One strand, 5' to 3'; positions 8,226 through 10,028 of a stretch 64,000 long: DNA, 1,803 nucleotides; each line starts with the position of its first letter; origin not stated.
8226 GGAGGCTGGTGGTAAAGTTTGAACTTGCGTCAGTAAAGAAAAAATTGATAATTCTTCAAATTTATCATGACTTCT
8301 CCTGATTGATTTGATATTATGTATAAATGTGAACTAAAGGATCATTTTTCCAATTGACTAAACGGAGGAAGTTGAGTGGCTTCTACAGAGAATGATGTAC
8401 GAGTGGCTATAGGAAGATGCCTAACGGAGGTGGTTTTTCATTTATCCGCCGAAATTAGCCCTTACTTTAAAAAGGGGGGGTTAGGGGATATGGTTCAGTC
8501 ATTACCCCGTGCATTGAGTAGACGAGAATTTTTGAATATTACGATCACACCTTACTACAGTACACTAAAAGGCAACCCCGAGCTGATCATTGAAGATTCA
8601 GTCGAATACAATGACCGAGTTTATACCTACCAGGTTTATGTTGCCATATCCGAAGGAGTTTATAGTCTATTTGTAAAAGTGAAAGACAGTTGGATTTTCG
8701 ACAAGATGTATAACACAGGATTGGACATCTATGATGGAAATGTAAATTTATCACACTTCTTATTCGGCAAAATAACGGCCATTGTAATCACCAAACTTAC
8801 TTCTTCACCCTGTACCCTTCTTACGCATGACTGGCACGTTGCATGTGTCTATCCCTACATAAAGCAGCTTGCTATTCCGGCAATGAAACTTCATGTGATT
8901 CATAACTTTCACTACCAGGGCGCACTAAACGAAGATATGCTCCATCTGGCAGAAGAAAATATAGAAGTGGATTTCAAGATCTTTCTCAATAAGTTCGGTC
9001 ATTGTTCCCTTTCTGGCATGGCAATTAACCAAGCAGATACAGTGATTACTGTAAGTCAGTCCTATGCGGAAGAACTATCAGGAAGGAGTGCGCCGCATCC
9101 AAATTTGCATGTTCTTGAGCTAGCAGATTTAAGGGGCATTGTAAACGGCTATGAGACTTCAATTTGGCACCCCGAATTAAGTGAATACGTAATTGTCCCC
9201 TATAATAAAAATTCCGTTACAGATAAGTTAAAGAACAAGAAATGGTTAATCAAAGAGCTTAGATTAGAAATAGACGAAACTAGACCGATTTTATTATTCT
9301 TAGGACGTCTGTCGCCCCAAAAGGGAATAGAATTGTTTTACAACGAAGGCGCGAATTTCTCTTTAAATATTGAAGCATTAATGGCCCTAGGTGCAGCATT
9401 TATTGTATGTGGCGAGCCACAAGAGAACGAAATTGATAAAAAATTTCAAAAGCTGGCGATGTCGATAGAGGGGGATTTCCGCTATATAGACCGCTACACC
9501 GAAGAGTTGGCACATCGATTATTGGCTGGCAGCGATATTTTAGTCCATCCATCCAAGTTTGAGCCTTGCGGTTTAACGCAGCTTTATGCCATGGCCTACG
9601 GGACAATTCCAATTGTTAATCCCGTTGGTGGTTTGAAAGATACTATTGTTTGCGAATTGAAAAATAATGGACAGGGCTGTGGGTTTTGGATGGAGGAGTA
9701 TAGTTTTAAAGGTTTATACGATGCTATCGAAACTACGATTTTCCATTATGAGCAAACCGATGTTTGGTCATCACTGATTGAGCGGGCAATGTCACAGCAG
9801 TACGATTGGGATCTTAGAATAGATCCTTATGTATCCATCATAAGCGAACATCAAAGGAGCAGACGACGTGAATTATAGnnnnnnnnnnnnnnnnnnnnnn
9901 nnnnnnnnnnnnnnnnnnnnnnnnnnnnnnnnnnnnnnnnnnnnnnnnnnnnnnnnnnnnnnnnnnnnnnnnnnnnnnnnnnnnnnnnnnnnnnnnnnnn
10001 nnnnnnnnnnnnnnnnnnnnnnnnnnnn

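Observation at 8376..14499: Operon coupling a GlgA-like glucan synthase, a signal-peptide-less CGTase-architecture GH13 enzyme and an ABC-2 exporter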

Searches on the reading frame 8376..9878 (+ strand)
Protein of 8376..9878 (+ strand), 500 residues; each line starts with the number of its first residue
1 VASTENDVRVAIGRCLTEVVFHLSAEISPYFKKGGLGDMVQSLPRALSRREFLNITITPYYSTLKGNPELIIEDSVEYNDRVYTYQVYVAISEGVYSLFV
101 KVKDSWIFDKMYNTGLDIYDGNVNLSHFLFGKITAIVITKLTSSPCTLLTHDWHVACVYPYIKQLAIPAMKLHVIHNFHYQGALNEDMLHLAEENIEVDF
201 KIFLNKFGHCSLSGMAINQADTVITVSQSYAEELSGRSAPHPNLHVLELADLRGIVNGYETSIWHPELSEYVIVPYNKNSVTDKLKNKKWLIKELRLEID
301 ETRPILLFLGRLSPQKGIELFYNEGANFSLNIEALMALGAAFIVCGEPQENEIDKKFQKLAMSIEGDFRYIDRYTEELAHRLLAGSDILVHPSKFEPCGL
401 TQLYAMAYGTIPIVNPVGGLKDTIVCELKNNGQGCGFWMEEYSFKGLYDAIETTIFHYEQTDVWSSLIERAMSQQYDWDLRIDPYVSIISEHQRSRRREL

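Call 5: search_protein_families(library=pfam, proteins=[window:8376-9878:+], max_evalue=0.01)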
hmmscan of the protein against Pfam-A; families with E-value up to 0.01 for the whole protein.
window:8376-9878:+ (500 aa): 4 families
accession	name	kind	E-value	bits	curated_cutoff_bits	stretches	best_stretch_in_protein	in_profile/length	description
PF08323.17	Glyco_transf_5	-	1.6e-29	103.8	22.7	1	20-236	2-226/239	Starch synthase catalytic domain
PF00534.26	Glycos_transf_1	-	3.9e-16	59.5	26.4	1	297-453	9-154/172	Glycosyl transferases group 1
PF13692.12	Glyco_trans_1_4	-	1.7e-12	48.2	27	1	303-451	1-136/142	Glycosyl transferases group 1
PF20706.3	GT4-conflict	-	0.0017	17.8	26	1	301-479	195-379/385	Family 4 Glycosyltransferase in conflict systems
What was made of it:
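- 8376..9878 (+): GT5 glycogen/starch-synthase paralogue (500 aa). It belongs to a distinct clade that is always paired with a cytoplasmic GH13. Pfam PF08323 plus PF00534 (call 5).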

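Call 6: search_protein_families(library=ncbifam, proteins=[window:8376-9878:+], max_evalue=0.01)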
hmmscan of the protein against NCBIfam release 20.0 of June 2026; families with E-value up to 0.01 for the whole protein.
window:8376-9878:+ (500 aa): 23 families
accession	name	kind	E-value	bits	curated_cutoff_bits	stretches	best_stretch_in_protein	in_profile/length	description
TIGR02095.1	glgA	subfamily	1.5e-95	320.7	328.45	1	20-488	3-473/477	glycogen/starch synthase, ADP-glucose type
NF001899.0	PRK00654.1-2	equivalog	1.9e-79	267.3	459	1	20-489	3-472/478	glycogen synthase GlgA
NF001903.0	PRK00654.2-2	equivalog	8.7e-76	255.5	616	1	20-493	4-479/482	glycogen synthase GlgA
NF001898.0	PRK00654.1-1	equivalog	4e-75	253.3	603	1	20-489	3-472/477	glycogen synthase GlgA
NF001905.0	PRK00654.2-4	subfamily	6.8e-70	236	560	1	20-490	3-484/489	glycogen synthase GlgA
NF001900.0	PRK00654.1-3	equivalog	5.6e-63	213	509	1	21-489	4-451/481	glycogen synthase GlgA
NF010699.0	PRK14099.1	equivalog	4e-57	193.8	762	1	20-492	6-479/485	glycogen synthase GlgA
NF001902.0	PRK00654.2-1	equivalog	1.9e-54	185.1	845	1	21-489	4-486/492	glycogen synthase GlgA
NF001901.0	PRK00654.1-5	equivalog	1.5e-53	182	649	1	17-492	23-491/502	glycogen synthase GlgA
NF010698.0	PRK14098.1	equivalog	2.3e-51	174.9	754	1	20-486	8-480/489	starch synthase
NF001904.0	PRK00654.2-3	equivalog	1.1e-49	169.5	577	1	21-489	4-471/475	glycogen synthase GlgA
NF001906.0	PRK00654.2-5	equivalog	6e-46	157.4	870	1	20-488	8-479/485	glycogen synthase GlgA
TIGR02149.1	glgA_Coryne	subfamily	4.8e-14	52.3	302.4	1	288-426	190-324/391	glycogen synthase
NF038295.1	EPS_HpsP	equivalog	1.8e-10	40.4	550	1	273-479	180-374/388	hormogonium polysaccharide biosynthesis glycosyltransferase HpsP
NF012028.0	PRK15484.1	subfamily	2.5e-07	30.1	618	1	272-479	164-365/380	lipopolysaccharide N-acetylglucosaminyltransferase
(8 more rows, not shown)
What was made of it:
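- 8376..9878 (+): TIGR02095 scores 320.7, against a cut-off of 328.45 (call 6).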

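Call 10: search_solved_structures(query=window:8376-9878:+, max_evalue=1e-10, show_alignments=1)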
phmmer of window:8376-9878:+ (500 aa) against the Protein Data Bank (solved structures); distinct sequences matched with E-value up to 1e-10: 10.
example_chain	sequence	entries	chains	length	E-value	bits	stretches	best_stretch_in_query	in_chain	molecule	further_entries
6gne_A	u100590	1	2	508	2.4e-46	161.8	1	20-490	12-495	Probable starch synthase 4, chloroplastic/amyloplastic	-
2qzs_A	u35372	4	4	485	4.7e-45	157.5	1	20-486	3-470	glycogen synthase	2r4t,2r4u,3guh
3d1j_A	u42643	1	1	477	1.2e-44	156.2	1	20-485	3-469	Glycogen synthase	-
3cop_A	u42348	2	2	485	3.2e-44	154.8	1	20-486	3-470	Glycogen synthase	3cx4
4hln_A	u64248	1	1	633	3.9e-41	144.6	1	214-488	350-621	Starch synthase I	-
1rzu_A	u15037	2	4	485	1.5e-39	139.4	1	21-491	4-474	Glycogen synthase 1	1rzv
3vue_A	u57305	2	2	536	1.9e-39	139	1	20-425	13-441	Granule-bound starch synthase 1, chloroplastic/amyloplastic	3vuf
6gng_A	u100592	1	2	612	1.3e-37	133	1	218-437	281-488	Granule-bound starch synthase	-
6gnf_A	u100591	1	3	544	4.1e-35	124.7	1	220-425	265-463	Glycogen synthase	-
6tvp_A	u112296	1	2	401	8.8e-11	44.5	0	296-424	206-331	Alpha-maltose-1-phosphate synthase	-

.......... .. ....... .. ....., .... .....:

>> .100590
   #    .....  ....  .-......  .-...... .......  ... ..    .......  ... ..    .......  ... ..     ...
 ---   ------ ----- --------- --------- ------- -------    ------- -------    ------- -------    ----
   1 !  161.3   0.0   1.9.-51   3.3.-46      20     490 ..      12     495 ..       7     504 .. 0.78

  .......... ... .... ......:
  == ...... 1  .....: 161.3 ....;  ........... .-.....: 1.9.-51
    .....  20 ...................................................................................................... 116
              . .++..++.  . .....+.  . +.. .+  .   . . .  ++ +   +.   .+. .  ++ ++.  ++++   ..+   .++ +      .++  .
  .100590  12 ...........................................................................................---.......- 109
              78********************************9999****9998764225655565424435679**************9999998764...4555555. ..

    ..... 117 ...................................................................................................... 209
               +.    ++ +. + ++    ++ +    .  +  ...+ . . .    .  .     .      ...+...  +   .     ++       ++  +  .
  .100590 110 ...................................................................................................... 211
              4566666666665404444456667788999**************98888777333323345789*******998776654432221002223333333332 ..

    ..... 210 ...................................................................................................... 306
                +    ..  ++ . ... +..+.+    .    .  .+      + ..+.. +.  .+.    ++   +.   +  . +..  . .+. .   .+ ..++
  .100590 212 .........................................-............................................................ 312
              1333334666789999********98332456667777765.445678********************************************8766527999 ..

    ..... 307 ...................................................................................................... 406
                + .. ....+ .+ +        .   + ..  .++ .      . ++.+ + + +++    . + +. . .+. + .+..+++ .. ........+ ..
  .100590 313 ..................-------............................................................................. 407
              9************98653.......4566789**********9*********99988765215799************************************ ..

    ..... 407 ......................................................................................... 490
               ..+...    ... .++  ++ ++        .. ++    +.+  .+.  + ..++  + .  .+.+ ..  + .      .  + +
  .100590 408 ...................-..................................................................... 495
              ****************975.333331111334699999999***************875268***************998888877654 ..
